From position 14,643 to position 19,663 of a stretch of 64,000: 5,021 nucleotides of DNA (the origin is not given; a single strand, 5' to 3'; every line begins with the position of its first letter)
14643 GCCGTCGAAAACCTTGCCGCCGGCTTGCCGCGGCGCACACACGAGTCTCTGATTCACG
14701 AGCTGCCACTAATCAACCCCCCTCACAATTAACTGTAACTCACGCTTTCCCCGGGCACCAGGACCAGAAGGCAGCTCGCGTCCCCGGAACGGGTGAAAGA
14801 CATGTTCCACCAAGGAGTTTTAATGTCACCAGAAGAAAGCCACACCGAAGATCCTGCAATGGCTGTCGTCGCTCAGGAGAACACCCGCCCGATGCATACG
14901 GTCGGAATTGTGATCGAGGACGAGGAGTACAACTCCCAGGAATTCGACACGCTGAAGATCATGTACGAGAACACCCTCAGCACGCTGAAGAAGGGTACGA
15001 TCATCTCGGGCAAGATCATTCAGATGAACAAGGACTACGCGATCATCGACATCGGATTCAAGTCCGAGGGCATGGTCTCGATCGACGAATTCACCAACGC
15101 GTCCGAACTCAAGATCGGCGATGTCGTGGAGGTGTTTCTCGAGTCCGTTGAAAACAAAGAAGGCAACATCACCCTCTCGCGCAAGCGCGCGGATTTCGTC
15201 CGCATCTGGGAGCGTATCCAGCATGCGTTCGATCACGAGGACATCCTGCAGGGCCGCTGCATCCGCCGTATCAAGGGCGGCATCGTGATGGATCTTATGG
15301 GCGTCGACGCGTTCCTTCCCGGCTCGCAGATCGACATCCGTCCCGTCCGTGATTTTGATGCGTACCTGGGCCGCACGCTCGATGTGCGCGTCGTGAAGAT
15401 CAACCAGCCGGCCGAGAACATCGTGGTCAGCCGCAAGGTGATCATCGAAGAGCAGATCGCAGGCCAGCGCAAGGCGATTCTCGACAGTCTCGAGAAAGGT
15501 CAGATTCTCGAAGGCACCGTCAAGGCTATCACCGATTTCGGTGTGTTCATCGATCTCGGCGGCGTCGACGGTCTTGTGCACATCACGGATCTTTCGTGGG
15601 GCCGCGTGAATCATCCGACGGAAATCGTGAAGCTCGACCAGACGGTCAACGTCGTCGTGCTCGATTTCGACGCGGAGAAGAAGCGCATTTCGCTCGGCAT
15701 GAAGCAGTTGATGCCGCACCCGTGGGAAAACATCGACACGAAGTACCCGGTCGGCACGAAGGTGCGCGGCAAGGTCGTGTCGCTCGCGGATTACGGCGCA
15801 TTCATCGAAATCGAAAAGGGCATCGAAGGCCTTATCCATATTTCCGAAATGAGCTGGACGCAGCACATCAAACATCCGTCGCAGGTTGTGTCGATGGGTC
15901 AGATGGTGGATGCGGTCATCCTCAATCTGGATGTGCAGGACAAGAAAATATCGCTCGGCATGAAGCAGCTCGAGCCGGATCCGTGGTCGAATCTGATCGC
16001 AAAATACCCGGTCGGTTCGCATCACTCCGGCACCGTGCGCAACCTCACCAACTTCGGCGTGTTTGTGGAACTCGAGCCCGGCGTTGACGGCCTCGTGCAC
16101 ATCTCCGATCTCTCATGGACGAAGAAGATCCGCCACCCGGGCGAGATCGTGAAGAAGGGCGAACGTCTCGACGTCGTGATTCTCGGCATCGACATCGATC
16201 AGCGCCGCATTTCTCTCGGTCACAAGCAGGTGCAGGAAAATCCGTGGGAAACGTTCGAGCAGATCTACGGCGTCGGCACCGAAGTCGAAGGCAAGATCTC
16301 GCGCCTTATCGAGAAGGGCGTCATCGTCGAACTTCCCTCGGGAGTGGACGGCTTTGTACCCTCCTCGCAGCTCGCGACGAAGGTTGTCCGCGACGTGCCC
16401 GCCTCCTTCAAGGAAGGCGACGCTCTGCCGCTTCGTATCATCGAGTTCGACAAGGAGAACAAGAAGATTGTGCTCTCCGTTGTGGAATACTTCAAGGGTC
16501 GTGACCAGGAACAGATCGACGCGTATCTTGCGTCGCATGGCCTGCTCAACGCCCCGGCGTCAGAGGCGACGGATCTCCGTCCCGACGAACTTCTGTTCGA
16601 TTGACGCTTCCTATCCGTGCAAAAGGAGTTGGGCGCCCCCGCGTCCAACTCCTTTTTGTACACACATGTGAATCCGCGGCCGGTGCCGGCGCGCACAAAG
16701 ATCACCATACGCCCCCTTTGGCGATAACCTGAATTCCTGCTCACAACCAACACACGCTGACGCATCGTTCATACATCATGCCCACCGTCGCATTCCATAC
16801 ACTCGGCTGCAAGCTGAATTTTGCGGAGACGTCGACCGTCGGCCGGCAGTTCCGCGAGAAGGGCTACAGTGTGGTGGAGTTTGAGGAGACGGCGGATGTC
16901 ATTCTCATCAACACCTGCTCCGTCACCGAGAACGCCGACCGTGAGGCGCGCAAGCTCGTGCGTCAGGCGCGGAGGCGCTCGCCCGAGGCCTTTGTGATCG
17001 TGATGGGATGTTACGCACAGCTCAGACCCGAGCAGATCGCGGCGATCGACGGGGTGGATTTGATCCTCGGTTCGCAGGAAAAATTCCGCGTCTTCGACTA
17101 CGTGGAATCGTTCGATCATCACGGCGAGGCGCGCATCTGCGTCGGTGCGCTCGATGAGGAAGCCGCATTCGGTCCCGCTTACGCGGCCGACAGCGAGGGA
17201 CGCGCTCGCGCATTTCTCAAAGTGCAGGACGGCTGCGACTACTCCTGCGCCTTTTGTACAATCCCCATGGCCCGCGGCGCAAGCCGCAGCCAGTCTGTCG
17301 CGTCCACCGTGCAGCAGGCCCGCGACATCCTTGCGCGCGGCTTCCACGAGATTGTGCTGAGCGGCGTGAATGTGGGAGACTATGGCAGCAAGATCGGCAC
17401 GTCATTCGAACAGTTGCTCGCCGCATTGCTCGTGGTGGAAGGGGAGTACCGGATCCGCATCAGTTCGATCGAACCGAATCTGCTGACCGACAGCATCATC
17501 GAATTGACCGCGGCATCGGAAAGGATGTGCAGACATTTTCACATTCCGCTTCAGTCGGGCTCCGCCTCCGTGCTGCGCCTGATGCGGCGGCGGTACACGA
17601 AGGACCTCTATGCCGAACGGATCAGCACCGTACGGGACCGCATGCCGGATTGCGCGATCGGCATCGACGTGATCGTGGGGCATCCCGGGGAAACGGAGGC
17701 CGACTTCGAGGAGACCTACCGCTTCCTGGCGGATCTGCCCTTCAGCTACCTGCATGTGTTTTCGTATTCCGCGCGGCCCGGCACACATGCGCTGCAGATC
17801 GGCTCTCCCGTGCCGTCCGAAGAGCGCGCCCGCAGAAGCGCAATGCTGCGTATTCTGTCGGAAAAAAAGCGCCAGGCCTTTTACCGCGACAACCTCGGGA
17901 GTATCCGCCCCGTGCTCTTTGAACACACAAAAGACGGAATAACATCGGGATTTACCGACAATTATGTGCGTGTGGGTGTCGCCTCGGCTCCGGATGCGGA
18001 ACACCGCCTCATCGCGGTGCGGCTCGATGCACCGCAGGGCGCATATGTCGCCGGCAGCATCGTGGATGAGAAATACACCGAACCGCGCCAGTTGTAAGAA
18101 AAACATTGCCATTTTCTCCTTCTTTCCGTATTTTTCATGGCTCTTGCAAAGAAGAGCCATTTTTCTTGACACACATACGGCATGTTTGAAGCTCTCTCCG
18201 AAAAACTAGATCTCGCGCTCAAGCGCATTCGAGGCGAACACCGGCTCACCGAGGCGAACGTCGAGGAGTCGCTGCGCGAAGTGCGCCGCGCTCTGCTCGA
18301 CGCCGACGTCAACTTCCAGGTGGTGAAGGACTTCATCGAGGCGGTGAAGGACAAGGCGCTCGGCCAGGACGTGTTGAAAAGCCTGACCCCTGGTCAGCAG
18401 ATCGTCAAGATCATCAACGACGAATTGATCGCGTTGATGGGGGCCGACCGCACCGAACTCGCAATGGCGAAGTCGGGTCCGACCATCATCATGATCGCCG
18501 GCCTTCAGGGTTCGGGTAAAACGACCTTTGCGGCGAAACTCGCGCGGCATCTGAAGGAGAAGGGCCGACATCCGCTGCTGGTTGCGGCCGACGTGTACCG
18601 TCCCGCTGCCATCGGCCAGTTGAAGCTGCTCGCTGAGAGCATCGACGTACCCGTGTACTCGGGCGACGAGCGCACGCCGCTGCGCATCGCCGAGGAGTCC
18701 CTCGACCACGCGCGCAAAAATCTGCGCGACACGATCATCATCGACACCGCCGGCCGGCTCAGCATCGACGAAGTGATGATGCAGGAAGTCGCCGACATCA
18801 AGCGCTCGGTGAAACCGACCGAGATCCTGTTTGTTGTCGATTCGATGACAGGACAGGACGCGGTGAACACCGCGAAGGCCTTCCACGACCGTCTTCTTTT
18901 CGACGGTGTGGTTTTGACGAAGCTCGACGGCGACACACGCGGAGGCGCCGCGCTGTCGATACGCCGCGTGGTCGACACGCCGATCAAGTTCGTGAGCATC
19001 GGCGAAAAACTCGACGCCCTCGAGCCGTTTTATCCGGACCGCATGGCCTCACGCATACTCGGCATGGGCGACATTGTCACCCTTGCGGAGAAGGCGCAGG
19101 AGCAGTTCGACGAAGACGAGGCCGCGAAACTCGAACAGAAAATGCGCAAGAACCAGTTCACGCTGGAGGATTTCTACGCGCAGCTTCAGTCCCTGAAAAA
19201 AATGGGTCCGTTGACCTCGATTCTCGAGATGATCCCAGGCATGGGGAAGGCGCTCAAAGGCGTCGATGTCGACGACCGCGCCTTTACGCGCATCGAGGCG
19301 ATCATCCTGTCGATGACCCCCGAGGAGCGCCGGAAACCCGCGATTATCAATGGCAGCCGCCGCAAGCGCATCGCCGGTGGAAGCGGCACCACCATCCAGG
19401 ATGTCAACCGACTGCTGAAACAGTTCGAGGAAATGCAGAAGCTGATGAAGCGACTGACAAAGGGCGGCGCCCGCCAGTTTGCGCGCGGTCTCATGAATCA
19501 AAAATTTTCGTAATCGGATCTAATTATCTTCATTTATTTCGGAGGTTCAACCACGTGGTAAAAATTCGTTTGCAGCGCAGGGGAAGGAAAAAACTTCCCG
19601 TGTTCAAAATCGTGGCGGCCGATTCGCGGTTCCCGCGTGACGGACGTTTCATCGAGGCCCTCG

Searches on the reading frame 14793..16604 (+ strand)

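Call 74: search_protein_families(library=pfam, proteins=[window:14793-16604:+], max_evalue=0.00001)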
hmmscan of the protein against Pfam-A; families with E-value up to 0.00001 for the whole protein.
window:14793-16604:+ (603 aa): 4 families
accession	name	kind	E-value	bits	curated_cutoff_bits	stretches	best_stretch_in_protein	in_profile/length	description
PF00575.29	S1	-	1.1e-89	295.3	22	5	233-304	2-74/74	S1 RNA binding domain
PF23459.1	S1_RRP5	-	1.3e-29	103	27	1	321-388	4-70/72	RRP5 S1 domain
PF21710.3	Spt6_S1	-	3.1e-17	63.1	27.5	0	329-388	25-84/91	Spt6, S1/OB domain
PF13509.12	S1_2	-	1.2e-08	35.4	21.8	0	68-116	2-48/61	S1 domain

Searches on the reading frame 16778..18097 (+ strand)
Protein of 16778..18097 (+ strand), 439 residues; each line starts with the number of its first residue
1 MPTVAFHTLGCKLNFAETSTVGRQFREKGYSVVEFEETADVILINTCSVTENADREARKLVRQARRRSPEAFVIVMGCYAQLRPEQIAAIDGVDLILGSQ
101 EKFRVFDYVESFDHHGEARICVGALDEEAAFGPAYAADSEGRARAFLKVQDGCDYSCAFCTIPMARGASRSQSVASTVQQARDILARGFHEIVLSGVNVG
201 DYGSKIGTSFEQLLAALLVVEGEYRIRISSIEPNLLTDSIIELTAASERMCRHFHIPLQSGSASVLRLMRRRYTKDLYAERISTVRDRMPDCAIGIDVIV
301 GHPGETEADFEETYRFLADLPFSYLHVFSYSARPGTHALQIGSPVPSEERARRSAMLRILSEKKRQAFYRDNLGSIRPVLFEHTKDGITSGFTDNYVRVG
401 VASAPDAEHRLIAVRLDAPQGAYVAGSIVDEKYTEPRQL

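Call 74: search_protein_families(library=pfam, proteins=[window:16778-18097:+], max_evalue=0.00001)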
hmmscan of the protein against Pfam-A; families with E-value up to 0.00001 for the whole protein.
window:16778-18097:+ (439 aa): 2 families
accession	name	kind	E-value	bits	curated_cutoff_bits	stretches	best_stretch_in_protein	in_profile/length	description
PF00919.26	UPF0004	-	5.8e-27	94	27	1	4-98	2-98/98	Uncharacterized protein family UPF0004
PF04055.27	Radical_SAM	-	8.6e-23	81.8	29.5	1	148-317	2-166/166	Radical SAM superfamily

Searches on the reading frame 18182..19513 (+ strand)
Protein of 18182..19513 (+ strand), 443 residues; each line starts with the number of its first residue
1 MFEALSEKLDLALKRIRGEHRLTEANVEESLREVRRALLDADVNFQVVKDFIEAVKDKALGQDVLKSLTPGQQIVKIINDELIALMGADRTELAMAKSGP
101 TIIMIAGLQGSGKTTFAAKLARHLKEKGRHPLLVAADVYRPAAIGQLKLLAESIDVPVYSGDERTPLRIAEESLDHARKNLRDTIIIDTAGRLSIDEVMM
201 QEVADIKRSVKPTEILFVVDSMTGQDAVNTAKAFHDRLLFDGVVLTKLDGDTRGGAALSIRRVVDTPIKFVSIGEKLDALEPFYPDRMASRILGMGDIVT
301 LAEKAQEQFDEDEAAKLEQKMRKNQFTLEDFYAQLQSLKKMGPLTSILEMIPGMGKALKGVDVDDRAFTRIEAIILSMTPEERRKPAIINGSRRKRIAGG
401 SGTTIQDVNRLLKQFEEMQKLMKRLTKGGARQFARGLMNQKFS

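Call 74: search_protein_families(library=pfam, proteins=[window:18182-19513:+], max_evalue=0.00001)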
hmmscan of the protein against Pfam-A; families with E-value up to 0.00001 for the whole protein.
window:18182-19513:+ (443 aa): 5 families
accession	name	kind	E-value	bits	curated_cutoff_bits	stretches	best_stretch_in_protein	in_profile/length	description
PF00448.28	SRP54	-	1.3e-70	237.5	22.7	1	100-294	1-196/196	SRP54-type protein, GTPase domain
PF02978.25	SRP_SPB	-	5.8e-38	129.6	27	1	325-422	1-91/91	Signal peptide binding domain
PF02881.24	SRP54_N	-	6e-21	74.9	22.4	1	5-82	1-75/75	SRP54-type protein, helical bundle domain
PF13401.12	AAA_22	-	1.4e-08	35.5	27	1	98-218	3-121/130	AAA domain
PF06414.18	Zeta_toxin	-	1.4e-06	28.3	22.3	1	94-190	10-103/199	Zeta toxin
